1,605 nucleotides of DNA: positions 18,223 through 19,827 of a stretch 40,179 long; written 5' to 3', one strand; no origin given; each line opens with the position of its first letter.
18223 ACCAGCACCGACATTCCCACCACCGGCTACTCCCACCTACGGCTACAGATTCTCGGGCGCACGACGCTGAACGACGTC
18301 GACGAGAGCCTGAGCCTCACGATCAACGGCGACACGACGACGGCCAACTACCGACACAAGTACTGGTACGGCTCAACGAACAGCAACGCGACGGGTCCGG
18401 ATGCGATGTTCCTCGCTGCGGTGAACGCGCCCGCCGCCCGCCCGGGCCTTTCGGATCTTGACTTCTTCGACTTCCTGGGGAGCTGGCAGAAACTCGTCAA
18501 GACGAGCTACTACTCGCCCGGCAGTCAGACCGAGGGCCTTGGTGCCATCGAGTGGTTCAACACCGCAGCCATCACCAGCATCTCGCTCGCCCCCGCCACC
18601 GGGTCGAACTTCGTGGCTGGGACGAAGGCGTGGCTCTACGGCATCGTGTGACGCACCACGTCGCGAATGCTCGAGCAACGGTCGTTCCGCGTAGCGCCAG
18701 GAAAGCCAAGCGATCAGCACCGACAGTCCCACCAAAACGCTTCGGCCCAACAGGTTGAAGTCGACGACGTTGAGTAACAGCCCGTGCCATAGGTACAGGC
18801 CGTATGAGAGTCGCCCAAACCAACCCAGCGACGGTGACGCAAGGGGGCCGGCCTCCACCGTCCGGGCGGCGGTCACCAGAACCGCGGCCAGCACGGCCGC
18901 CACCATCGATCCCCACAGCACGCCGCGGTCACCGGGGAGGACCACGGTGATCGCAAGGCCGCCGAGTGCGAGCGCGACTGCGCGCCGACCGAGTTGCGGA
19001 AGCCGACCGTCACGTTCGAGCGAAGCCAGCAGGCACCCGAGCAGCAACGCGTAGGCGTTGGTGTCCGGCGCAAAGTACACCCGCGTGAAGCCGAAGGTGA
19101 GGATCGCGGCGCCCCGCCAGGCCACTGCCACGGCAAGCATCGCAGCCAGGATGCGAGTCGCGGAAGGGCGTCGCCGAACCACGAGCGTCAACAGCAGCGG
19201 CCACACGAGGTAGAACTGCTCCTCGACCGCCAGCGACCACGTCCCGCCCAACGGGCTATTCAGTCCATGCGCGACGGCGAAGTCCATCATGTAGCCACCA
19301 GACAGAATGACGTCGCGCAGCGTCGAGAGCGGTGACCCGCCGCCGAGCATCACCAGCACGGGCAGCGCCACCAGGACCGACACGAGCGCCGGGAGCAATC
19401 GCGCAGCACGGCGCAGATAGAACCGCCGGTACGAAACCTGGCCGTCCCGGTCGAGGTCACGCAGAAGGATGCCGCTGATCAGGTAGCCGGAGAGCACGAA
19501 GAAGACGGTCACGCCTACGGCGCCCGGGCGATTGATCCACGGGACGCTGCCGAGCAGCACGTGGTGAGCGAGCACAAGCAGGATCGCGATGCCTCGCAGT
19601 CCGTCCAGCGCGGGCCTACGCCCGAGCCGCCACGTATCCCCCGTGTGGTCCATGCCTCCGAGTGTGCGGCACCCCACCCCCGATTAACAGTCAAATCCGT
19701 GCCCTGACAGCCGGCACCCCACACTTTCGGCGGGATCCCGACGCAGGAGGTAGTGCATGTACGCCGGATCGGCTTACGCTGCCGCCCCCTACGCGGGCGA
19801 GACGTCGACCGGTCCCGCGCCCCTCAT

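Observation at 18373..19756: Antisense, lower-GC acyltransferase-3 moron inside the tail-fibre region (candidate lysogenic conversion / receptor masking)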

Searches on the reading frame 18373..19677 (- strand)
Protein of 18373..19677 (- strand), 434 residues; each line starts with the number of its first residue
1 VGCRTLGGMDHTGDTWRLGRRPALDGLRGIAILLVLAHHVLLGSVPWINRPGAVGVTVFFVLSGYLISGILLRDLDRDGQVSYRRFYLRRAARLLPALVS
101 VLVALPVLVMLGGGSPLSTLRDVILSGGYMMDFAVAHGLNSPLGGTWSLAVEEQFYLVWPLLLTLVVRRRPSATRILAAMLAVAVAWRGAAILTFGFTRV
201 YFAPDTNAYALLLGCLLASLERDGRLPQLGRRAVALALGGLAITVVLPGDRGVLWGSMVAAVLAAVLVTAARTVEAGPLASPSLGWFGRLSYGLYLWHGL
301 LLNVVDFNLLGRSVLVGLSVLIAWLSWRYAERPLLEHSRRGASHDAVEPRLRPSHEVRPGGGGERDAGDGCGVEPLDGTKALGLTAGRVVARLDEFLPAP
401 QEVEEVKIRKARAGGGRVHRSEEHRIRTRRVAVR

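Call 3: search_protein_families(library=pfam, proteins=[window:18373-19677:-], max_evalue=0.01)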
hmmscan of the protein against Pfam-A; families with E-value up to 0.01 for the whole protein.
window:18373-19677:- (434 aa): 2 families
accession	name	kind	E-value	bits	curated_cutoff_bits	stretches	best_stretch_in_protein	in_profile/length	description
PF01757.29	Acyl_transf_3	-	2.7e-35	122.4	31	1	22-324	2-322/326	Acyltransferase domain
PF10129.15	OpgC_C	-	2.4e-06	27.2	21.4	1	20-111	1-95/358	OpgC protein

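Call 12: find_homologous_proteins(query=window:18373-19677:-)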
Query window:18373-19677:- (434 aa): 5526 proteins with E <= 0.001 among 8000 candidates; the best 120 are listed.
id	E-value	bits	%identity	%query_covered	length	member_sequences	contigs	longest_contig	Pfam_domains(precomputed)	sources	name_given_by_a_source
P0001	4.1e-61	225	44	79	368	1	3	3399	PF01757.29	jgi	jgi:peptidoglycan/LPS O-acetylase OafA/YrhL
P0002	4.6e-60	222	42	83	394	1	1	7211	PF01757.29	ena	-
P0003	8.0e-59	218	43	74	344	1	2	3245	PF01757.29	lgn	-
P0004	3.2e-57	212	42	77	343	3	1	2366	PF01757.29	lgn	-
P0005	1.1e-56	211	41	79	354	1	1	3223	PF01757.29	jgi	jgi:peptidoglycan/LPS O-acetylase OafA/YrhL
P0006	1.7e-56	210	40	79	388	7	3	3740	PF01757.29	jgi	jgi:peptidoglycan/LPS O-acetylase OafA/YrhL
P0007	4.3e-56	209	41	76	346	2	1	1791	PF01757.29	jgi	jgi:peptidoglycan/LPS O-acetylase OafA/YrhL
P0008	5.0e-56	209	42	81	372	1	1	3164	PF01757.29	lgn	-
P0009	6.4e-56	208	45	73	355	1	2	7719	PF01757.29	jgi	jgi:peptidoglycan/LPS O-acetylase OafA/YrhL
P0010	7.7e-56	208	43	78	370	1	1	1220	PF01757.29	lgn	-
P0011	3.8e-55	206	40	81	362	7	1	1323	PF01757.29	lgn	-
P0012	4.1e-55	206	40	76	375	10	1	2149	PF01757.29,PF10129.16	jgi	jgi:peptidoglycan/LPS O-acetylase OafA/YrhL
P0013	4.6e-55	205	40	75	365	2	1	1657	PF01757.29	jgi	jgi:peptidoglycan/LPS O-acetylase OafA/YrhL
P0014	8.1e-55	205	41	76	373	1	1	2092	PF01757.29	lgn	-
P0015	2.3e-54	203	40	85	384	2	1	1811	PF01757.29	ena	-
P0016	5.2e-54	202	41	76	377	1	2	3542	PF01757.29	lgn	-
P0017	8.6e-54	201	42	75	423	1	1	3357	PF01757.29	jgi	-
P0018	1.3e-53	201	40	82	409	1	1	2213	PF01757.29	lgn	-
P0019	3.7e-53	199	42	74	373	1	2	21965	PF01757.29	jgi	jgi:peptidoglycan/LPS O-acetylase OafA/YrhL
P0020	6.3e-53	198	40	74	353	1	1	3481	PF01757.29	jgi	jgi:peptidoglycan/LPS O-acetylase OafA/YrhL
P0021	9.7e-53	198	43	74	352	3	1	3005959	PF01757.29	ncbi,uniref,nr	ncbi:acyltransferase [Leifsonia sp. AK011]|uniref:acyltransferase family protein n=1 Tax=Leifsonia s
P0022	2.4e-52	196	42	77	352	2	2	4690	PF01757.29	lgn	-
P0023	3.3e-52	196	41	78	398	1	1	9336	PF01757.29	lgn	-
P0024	4.6e-52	195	44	73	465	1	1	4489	PF01757.29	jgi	jgi:peptidoglycan/LPS O-acetylase OafA/YrhL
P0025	5.5e-52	195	42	72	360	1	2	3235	PF01757.29,PF10129.16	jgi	jgi:peptidoglycan/LPS O-acetylase OafA/YrhL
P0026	5.7e-52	195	40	73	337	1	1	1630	PF01757.29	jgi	jgi:peptidoglycan/LPS O-acetylase OafA/YrhL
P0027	6.7e-52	195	42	74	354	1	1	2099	PF01757.29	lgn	-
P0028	1.1e-51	194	42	77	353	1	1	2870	PF01757.29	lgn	-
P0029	1.5e-51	194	43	73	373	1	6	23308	PF01757.29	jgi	jgi:peptidoglycan/LPS O-acetylase OafA/YrhL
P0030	1.7e-51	194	42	74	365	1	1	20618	PF01757.29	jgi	jgi:peptidoglycan/LPS O-acetylase OafA/YrhL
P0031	2.0e-51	193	43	77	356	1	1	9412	PF01757.29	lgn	-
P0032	2.3e-51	193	42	78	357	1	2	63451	PF01757.29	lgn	-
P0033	2.7e-51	193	47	65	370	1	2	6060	PF01757.29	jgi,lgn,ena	-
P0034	3.3e-51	193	45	67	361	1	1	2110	PF01757.29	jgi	-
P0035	4.4e-51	192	43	74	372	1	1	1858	PF01757.29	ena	-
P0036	4.5e-51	192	43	77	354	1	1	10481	PF01757.29,PF10129.16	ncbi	-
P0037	5.6e-51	192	42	78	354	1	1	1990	PF01757.29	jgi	jgi:peptidoglycan/LPS O-acetylase OafA/YrhL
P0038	6.0e-51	192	43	76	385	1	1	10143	PF01757.29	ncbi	ncbi:MAG TPA: acyltransferase [Nocardioidaceae bacterium]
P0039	6.5e-51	192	42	74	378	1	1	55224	PF01757.29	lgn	-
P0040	2.1e-50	190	43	74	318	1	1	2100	PF01757.29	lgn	-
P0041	3.4e-50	189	42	78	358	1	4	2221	PF01757.29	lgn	-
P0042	8.5e-50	188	42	74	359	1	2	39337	PF01757.29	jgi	jgi:peptidoglycan/LPS O-acetylase OafA/YrhL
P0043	2.3e-49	187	43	74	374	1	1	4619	PF01757.29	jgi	jgi:peptidoglycan/LPS O-acetylase OafA/YrhL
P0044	2.8e-49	186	43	79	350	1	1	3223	PF01757.29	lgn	-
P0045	3.2e-49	186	41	79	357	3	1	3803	PF01757.29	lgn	-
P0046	3.3e-49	186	43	67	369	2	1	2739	PF01757.29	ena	-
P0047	4.5e-49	186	40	79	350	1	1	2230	PF01757.29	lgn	-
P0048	4.6e-49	186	42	73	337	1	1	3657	PF01757.29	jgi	jgi:peptidoglycan/LPS O-acetylase OafA/YrhL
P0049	4.6e-49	186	41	81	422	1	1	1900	PF01757.29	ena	-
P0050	4.8e-49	186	40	73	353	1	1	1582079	PF01757.29,PF10129.16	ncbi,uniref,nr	ncbi:acyltransferase [Cnuibacter physcomitrellae]|uniref:acyltransferase family protein n=1 Tax=Cnui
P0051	5.0e-49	186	39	75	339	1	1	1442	PF01757.29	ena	-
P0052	5.7e-49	185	40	76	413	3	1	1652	PF01757.29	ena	-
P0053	5.7e-49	185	43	74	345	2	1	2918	PF01757.29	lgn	-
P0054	6.8e-49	185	40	77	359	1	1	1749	PF01757.29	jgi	jgi:peptidoglycan/LPS O-acetylase OafA/YrhL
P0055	7.6e-49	185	42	78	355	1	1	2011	PF01757.29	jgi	jgi:peptidoglycan/LPS O-acetylase OafA/YrhL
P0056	8.5e-49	185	38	74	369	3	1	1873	PF01757.29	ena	-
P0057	9.0e-49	185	40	78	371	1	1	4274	PF01757.29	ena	-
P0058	1.1e-48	184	40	78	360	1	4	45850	PF01757.29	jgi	jgi:peptidoglycan/LPS O-acetylase OafA/YrhL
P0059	1.1e-48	184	42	67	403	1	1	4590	PF01757.29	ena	-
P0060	1.3e-48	184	43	74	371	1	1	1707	PF01757.29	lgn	-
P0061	1.5e-48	184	42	78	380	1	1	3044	PF01757.29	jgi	jgi:peptidoglycan/LPS O-acetylase OafA/YrhL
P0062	1.6e-48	184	41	75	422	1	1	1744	PF01757.29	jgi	jgi:peptidoglycan/LPS O-acetylase OafA/YrhL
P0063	1.8e-48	184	39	80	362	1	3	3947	PF01757.29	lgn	-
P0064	2.0e-48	183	44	81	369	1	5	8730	PF01757.29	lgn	-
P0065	2.1e-48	183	37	82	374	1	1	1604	PF01757.29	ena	-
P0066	2.4e-48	183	39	82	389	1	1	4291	PF01757.29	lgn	-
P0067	3.3e-48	183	40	79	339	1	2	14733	PF01757.29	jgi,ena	jgi:peptidoglycan/LPS O-acetylase OafA/YrhL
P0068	4.6e-48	182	40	77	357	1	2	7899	PF01757.29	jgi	jgi:peptidoglycan/LPS O-acetylase OafA/YrhL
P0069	5.0e-48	182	44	65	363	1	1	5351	PF01757.29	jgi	jgi:peptidoglycan/LPS O-acetylase OafA/YrhL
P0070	7.3e-48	182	44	65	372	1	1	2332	PF01757.29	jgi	jgi:peptidoglycan/LPS O-acetylase OafA/YrhL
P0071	1.0e-47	181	41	71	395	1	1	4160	PF01757.29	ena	-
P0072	1.2e-47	181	43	74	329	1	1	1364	PF01757.29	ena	-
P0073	1.4e-47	181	40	80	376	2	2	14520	PF01757.29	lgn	-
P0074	1.4e-47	181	41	79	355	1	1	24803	PF01757.29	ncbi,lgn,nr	ncbi:MAG TPA: acyltransferase [Nocardioidaceae bacterium]|nr:acyltransferase [Nocardioidaceae bacter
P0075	1.5e-47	181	37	79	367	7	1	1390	PF01757.29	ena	-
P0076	2.2e-47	180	41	80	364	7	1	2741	PF01757.29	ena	-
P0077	2.9e-47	180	39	81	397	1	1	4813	PF01757.29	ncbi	-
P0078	4.1e-47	179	40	78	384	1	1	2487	PF01757.29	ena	-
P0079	4.2e-47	179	41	75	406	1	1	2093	PF01757.29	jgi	jgi:peptidoglycan/LPS O-acetylase OafA/YrhL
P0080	4.6e-47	179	39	66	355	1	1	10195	PF01757.29,PF10129.16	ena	-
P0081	4.8e-47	179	41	82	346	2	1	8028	PF01757.29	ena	-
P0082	5.8e-47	179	42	70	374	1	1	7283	PF01757.29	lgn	-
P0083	5.9e-47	179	44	65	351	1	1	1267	PF01757.29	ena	-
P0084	7.8e-47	178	41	66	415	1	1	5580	PF01757.29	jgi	jgi:peptidoglycan/LPS O-acetylase OafA/YrhL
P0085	9.4e-47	178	40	85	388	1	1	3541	PF01757.29,PF10129.16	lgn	-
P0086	9.6e-47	178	39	81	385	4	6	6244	PF01757.29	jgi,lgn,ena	-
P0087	1.0e-46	178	40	75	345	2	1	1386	PF01757.29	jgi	jgi:peptidoglycan/LPS O-acetylase OafA/YrhL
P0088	1.3e-46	177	43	74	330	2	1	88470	PF01757.29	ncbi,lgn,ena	-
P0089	1.4e-46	177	39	81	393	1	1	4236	PF01757.29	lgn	-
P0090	1.7e-46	177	40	76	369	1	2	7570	PF01757.29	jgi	jgi:peptidoglycan/LPS O-acetylase OafA/YrhL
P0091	1.7e-46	177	38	89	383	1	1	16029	PF01757.29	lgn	-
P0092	1.7e-46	177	43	65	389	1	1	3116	PF01757.29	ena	-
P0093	1.7e-46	177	40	81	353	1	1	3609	PF01757.29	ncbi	ncbi:MAG TPA: acyltransferase [Acidimicrobiia bacterium]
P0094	1.8e-46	177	39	80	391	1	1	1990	PF01757.29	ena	-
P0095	1.9e-46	177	42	74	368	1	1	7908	PF01757.29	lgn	-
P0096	2.2e-46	177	42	75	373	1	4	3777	PF01757.29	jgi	jgi:peptidoglycan/LPS O-acetylase OafA/YrhL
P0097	2.2e-46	177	40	77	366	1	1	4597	PF01757.29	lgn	-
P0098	2.3e-46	177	41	77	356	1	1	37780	PF01757.29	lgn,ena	-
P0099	2.3e-46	177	39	75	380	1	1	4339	PF01757.29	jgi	jgi:peptidoglycan/LPS O-acetylase OafA/YrhL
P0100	2.5e-46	177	38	82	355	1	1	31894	PF01757.29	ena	-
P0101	3.1e-46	176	42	81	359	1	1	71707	PF01757.29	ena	-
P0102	3.6e-46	176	43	72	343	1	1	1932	PF01757.29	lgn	-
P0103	3.9e-46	176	42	74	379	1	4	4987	PF01757.29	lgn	-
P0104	4.0e-46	176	42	77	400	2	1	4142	PF01757.29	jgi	jgi:peptidoglycan/LPS O-acetylase OafA/YrhL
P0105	4.2e-46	176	39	81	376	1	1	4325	PF01757.29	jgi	-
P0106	4.9e-46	176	39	80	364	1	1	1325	PF01757.29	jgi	jgi:peptidoglycan/LPS O-acetylase OafA/YrhL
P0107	5.3e-46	176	38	84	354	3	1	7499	PF01757.29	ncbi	-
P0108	5.6e-46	175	41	73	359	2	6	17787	PF01757.29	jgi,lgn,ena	jgi:peptidoglycan/LPS O-acetylase OafA/YrhL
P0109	5.7e-46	175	41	78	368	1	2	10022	PF01757.29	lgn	-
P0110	5.8e-46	175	43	65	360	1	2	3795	PF01757.29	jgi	jgi:peptidoglycan/LPS O-acetylase OafA/YrhL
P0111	6.3e-46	175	40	81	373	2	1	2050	PF01757.29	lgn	-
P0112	6.4e-46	175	40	79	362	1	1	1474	PF01757.29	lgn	-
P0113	7.3e-46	175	41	78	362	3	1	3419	PF01757.29,PF10129.16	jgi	jgi:peptidoglycan/LPS O-acetylase OafA/YrhL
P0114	1.2e-45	174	42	76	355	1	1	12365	PF01757.29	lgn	-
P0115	1.2e-45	174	40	76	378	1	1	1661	PF01757.29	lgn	-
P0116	1.2e-45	174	42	75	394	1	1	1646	PF01757.29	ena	-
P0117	1.3e-45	174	40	77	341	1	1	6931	PF01757.29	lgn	-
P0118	1.4e-45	174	44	65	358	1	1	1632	PF01757.29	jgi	jgi:peptidoglycan/LPS O-acetylase OafA/YrhL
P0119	1.6e-45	174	40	83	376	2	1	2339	PF01757.29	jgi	jgi:peptidoglycan/LPS O-acetylase OafA/YrhL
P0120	1.7e-45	174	44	66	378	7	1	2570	PF01757.29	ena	-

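Call 21: search_protein_families(library=phrogs, proteins=[window:18373-19677:-], max_evalue=0.001)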
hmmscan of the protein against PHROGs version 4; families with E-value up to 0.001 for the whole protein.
window:18373-19677:- (434 aa): 2 families
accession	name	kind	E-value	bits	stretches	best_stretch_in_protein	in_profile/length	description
phrog_6705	-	moron, auxiliary metabolic gene and host takeover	6.7e-49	167.7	1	21-338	9-344/647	O-antigen acetylase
phrog_3333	-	other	2.7e-43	149.3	1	20-342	5-362/372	O-acetyltransferase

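Call 24: find_encoding_contigs(protein=P0002, flank=8000, max_places=3)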
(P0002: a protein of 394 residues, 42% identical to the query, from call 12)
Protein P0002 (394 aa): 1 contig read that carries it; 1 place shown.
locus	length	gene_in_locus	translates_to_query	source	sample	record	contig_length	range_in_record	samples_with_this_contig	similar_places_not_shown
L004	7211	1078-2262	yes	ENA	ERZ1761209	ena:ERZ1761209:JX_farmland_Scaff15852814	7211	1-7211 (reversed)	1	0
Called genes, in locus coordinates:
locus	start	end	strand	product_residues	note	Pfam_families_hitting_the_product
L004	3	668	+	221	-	?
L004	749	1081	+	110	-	PF13560:HTH_31, PF12844:HTH_19 (weak), PF13413:HTH_25 (weak), PF01381:HTH_3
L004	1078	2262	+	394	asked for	PF01757:Acyl_transf_3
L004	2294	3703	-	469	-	PF03007:WS_DGAT_cat, PF00668:Condensation (faint), PF06974:WS_DGAT_C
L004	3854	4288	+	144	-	PF12900:Pyridox_ox_2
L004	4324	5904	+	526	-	PF01590:GAF, PF13185:GAF_2, PF13492:GAF_3 (faint), PF13581:HATPase_c_2 (faint), PF07730:HisKA_3, PF02518:HATPase_c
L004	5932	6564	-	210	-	PF00072:Response_reg, PF08281:Sigma70_r4_2 (weak), PF00196:GerE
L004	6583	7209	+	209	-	?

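Call 25: find_encoding_contigs(protein=P0019, flank=8000, max_places=3)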
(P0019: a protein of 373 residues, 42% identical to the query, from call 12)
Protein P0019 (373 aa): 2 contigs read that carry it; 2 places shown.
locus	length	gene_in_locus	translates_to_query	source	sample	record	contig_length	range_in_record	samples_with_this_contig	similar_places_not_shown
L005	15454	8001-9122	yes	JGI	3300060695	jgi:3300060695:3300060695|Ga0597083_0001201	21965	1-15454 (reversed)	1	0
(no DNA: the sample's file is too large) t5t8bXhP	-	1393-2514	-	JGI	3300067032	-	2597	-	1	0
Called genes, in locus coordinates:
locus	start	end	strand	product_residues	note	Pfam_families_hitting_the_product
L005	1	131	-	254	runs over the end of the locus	PF02348:CTP_transf_3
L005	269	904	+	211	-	PF17836:PglD_N, PF00132:Hexapep (weak)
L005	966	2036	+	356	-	PF03102:NeuB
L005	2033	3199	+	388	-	PF02350:Epimerase_2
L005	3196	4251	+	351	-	PF00571:CBS, PF00483:NTP_transferase, PF12804:NTP_transf_3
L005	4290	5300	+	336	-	PF05368:NmrA, PF00106:adh_short, PF01073:3Beta_HSD, PF01370:Epimerase, PF02719:Polysacc_synt_2, PF04321:RmlD_sub_bind, PF07993:NAD_binding_4, PF13460:NAD_binding_10, +1 more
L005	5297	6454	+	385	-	PF01041:DegT_DnrJ_EryC1, PF01212:Beta_elim_lyase (weak)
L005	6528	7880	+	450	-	PF01943:Polysacc_synt, PF13440:Polysacc_synt_3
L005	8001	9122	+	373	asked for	PF01757:Acyl_transf_3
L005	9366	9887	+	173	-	PF01575:MaoC_dehydratas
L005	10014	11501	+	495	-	PF00989:PAS, PF13426:PAS_9, PF24820:Diguanyl_cycl_sensor, PF00989:PAS, PF08448:PAS_4, PF13426:PAS_9, PF08447:PAS_3, PF00989:PAS, +14 more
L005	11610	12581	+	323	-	PF01839:FG-GAP (faint), PF13517:FG-GAP_3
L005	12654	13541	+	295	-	PF00106:adh_short, PF08659:KR, PF13561:adh_short_C2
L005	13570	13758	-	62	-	-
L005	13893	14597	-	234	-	-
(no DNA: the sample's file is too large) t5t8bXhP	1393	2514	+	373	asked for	PF01757:Acyl_transf_3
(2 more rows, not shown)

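Call 78: predict_structure(alignment_id=A6)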
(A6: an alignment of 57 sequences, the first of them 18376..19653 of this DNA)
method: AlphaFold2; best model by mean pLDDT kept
length: 426 residues; sequences in the alignment: 57
mean_pLDDT: 83.8   pTM: 0.78
mean pLDDT of the five models: 83.8, 82.4, 81.7, 80.6, 80.2
residues with pLDDT >= 90: 293; 70-90: 34; 50-70: 40; < 50: 59
segments of 3 or more residues with pLDDT < 50: 1-9, 352-386, 388-394, 420-426
pLDDT, mean of each block of 10 residues (from residue 1): 38 90 97 85 93 97 94 95 93 96 95 97 97 94 97 94 90 98 98 97 98 96 96 95 95 98 89 97 96 91 93 97 93 75 55 44 41 41 43 53 67 59 41
secondary structure, 60 per line:
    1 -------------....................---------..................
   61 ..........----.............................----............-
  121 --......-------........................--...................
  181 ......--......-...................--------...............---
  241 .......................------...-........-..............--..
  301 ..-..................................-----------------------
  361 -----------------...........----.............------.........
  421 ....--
elements in order: H14-33 H43-70 H75-103 H108-119 H123-128 H136-159 H162-186 H189-194 H196-214 H223-237 H241-263 H274-281 H283-296 H299-302 H304-337 H378-388 H393-405 H412-424
